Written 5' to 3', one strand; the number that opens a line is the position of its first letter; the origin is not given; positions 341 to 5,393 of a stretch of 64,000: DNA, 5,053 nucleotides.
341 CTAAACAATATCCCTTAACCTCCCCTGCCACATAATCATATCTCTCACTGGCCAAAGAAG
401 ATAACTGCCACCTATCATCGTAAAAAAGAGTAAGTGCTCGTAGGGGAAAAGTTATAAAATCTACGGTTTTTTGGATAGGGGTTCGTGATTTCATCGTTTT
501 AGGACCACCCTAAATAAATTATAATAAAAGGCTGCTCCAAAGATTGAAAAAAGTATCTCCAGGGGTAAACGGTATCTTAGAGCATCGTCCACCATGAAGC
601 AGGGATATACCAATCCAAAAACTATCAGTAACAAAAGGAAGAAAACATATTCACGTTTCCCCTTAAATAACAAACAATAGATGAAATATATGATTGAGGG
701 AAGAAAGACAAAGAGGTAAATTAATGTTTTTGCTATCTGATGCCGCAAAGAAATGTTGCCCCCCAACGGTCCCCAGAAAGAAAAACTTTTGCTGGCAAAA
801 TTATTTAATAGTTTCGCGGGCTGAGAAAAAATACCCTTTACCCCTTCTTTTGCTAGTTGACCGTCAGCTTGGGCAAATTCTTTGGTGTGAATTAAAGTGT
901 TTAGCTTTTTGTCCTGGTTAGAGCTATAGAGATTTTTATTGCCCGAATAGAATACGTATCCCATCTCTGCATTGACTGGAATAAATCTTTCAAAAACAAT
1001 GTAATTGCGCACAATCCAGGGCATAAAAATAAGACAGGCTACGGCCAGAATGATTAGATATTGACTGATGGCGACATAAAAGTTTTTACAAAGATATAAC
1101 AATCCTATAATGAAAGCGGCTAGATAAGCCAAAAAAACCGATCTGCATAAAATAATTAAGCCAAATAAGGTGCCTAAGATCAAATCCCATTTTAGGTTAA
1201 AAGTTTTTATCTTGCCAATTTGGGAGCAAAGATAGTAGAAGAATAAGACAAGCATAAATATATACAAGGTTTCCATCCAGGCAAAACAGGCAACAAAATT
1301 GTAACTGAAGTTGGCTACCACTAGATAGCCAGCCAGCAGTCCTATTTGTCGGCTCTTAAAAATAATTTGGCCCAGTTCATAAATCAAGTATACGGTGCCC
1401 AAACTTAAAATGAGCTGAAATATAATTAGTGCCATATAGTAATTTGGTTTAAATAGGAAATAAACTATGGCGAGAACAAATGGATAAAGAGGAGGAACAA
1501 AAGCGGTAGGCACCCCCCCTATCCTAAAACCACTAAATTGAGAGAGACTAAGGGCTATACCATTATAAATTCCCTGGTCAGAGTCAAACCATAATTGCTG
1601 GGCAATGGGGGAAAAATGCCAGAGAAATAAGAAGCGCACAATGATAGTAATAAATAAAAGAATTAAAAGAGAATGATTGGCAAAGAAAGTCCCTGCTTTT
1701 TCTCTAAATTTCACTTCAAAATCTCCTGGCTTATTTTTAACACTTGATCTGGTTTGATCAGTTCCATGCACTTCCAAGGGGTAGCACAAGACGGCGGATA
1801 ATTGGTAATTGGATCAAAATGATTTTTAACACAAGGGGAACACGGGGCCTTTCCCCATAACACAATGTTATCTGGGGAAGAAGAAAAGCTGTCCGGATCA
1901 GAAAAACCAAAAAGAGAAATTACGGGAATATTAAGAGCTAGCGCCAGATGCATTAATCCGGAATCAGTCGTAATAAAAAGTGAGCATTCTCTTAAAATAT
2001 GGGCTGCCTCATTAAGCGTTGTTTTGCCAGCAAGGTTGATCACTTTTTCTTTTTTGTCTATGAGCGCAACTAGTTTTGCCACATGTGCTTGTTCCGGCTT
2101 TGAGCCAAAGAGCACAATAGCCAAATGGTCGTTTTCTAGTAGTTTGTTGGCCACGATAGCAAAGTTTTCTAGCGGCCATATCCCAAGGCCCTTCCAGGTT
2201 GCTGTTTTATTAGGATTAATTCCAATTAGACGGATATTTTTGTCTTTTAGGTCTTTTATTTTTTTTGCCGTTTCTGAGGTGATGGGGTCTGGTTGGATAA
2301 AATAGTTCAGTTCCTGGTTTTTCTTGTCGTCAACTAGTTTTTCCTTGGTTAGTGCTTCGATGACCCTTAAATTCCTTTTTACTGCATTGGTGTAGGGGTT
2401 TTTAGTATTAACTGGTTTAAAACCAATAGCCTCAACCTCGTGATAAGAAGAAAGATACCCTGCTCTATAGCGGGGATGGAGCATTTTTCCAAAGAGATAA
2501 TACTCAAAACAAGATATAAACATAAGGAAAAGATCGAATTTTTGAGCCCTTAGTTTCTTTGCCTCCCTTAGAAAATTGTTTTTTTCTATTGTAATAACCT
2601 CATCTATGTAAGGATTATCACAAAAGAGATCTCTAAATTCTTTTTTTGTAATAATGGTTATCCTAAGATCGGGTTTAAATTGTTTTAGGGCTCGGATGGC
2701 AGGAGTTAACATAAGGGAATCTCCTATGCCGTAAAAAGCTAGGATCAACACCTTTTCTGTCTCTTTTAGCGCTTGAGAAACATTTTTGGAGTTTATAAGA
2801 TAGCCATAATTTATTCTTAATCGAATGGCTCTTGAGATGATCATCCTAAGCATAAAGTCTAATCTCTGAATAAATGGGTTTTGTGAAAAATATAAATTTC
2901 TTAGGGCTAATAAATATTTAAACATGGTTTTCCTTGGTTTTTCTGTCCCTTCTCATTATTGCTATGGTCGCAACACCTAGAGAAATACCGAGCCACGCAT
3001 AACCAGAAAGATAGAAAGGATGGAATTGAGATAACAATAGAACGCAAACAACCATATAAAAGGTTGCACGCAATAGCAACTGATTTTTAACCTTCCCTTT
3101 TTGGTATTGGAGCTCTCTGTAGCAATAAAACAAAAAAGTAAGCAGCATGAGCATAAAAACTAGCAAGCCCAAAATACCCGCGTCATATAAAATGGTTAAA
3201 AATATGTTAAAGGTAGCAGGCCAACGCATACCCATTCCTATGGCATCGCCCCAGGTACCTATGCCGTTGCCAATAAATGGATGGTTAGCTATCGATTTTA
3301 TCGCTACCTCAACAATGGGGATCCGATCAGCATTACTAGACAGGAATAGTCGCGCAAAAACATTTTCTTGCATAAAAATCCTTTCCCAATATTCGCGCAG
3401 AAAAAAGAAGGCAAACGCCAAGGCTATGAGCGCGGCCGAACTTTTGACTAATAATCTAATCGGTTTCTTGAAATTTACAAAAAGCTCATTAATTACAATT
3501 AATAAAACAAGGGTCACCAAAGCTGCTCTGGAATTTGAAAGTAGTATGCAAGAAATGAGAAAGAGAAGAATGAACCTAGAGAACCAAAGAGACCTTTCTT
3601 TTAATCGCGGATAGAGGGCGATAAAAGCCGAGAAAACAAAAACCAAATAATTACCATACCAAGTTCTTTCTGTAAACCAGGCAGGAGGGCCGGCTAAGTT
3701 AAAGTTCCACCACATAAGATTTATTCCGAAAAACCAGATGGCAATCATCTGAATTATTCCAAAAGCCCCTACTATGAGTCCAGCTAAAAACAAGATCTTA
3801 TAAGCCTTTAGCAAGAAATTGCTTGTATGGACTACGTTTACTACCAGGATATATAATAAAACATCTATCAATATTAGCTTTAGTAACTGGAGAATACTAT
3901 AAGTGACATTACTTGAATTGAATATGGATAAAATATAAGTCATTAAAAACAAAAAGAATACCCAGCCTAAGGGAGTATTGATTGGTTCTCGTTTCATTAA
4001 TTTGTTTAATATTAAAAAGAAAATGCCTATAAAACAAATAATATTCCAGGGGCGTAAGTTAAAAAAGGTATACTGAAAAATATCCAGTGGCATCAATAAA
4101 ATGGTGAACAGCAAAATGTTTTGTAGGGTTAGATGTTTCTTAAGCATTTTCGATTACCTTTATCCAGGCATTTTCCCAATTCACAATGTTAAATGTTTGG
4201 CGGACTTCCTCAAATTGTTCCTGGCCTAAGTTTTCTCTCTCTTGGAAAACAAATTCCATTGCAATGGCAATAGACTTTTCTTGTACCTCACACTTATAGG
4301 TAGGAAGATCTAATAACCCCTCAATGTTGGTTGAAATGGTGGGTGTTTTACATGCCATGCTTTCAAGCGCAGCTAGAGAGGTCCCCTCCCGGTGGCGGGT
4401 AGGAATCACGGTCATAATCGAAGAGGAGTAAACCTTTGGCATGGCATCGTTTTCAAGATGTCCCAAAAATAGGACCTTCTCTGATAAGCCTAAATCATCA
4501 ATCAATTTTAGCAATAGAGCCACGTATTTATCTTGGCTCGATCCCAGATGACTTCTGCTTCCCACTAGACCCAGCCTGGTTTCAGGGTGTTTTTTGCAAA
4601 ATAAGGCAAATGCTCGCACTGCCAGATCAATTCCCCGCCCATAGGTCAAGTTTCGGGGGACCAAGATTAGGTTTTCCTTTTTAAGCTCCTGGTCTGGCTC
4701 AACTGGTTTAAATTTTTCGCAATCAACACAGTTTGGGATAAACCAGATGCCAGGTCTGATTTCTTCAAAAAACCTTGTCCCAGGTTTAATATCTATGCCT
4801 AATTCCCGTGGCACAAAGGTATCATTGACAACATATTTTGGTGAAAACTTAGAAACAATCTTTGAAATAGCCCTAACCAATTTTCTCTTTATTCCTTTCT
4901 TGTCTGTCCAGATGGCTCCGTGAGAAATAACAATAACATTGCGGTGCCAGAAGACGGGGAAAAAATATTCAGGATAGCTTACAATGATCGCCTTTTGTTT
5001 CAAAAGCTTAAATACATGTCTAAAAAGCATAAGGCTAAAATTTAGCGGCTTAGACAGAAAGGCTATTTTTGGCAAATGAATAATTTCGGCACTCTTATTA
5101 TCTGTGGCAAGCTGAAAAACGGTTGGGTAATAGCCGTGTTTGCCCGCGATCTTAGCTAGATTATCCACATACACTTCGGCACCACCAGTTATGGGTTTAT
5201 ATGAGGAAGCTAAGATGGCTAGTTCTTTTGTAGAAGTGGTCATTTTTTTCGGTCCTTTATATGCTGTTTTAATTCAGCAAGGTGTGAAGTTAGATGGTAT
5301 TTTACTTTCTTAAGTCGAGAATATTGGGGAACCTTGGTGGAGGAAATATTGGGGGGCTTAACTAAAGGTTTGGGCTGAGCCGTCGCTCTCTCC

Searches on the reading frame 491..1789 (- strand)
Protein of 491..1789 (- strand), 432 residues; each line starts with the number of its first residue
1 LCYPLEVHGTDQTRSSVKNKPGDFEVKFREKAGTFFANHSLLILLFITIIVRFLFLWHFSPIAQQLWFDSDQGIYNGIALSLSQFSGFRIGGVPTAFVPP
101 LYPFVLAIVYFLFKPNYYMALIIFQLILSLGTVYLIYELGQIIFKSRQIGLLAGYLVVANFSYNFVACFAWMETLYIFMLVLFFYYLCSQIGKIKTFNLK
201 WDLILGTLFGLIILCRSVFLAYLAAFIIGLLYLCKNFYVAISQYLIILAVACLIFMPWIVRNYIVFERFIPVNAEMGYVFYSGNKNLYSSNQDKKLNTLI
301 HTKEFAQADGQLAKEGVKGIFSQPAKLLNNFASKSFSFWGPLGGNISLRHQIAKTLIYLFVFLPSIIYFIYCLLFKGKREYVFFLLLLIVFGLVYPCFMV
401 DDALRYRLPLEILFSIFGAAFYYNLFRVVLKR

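Call 3: search_protein_families(library=pfam, proteins=[window:491-1789:-], max_evalue=0.01)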
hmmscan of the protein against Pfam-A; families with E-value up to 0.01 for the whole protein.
window:491-1789:- (432 aa): 1 family
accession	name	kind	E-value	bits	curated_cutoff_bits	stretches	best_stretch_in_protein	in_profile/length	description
PF13231.12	PMT_2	-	5.3e-06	27.2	26.1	1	99-259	3-158/160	Dolichyl-phosphate-mannose-protein mannosyltransferase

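Call 4: search_protein_families(library=ncbifam, proteins=[window:491-1789:-], max_evalue=0.01)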
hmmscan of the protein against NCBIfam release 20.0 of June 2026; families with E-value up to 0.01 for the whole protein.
window:491-1789:- (432 aa): 1 family
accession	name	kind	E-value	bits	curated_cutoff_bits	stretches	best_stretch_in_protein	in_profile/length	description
NF047440.1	LA3751_2_3_fam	subfamily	0.00073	18.5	200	1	99-271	82-249/460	LA_3751/LA_3752 family putative glycosyltransferase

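Call 64: search_solved_structures(query=window:491-1789:-, max_evalue=1)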
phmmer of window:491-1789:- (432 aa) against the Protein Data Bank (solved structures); distinct sequences matched with E-value up to 1: 0.

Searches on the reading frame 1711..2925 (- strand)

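Call 10: search_protein_families(library=pfam, proteins=[window:1711-2925:-], max_evalue=0.001)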
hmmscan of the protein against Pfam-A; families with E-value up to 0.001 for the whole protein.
window:1711-2925:- (404 aa): 1 family
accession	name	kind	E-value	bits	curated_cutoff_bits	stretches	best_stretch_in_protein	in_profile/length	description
PF01075.23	Glyco_transf_9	-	1.2e-32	113.6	22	1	121-368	4-239/247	Glycosyltransferase family 9 (heptosyltransferase)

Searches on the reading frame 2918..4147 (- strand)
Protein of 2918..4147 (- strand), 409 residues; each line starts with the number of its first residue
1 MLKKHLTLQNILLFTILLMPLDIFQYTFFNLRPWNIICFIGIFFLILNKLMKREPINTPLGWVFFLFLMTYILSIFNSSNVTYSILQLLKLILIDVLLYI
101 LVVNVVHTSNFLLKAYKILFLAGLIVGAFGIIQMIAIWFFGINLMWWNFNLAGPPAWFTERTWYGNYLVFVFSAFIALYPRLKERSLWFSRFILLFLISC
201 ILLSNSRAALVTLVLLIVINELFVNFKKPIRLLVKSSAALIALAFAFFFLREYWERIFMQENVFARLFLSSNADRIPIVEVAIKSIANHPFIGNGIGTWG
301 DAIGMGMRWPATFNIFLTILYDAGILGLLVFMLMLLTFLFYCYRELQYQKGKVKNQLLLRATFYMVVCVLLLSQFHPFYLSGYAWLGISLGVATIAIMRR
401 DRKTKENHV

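Call 10: search_protein_families(library=pfam, proteins=[window:2918-4147:-], max_evalue=0.001)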
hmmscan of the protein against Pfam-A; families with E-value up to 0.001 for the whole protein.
window:2918-4147:- (409 aa): 1 family
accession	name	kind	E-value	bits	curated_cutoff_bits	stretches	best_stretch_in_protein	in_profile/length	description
PF04932.20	Wzy_C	-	1.7e-14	54.3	31.7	1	193-332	2-149/149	O-Antigen ligase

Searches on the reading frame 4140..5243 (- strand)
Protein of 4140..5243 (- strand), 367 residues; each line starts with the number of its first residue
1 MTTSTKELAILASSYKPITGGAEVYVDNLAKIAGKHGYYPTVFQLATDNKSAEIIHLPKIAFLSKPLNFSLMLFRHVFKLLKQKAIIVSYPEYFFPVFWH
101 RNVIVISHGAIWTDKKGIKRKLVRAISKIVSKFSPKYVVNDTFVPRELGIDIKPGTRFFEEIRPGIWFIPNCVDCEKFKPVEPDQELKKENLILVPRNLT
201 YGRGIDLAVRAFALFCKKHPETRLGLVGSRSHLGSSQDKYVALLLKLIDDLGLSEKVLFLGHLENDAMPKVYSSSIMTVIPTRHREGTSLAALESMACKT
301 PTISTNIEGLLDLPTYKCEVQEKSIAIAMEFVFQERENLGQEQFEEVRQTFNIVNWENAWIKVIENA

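Call 10: search_protein_families(library=pfam, proteins=[window:4140-5243:-], max_evalue=0.001)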
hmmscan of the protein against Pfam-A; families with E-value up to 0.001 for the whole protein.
window:4140-5243:- (367 aa): 4 families
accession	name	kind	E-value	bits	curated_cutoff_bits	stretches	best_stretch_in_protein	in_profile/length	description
PF00534.26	Glycos_transf_1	-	2.8e-22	79.5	26.4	1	187-312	12-129/172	Glycosyl transferases group 1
PF13692.12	Glyco_trans_1_4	-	2.8e-16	60.5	27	1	198-312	9-113/142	Glycosyl transferases group 1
PF13439.12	Glyco_transf_4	-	5.7e-06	26.9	28.5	1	20-145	2-145/170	Glycosyltransferase Family 4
PF13524.12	Glyco_trans_1_2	-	0.00058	20.3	25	1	222-319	15-94/144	Glycosyl transferase-like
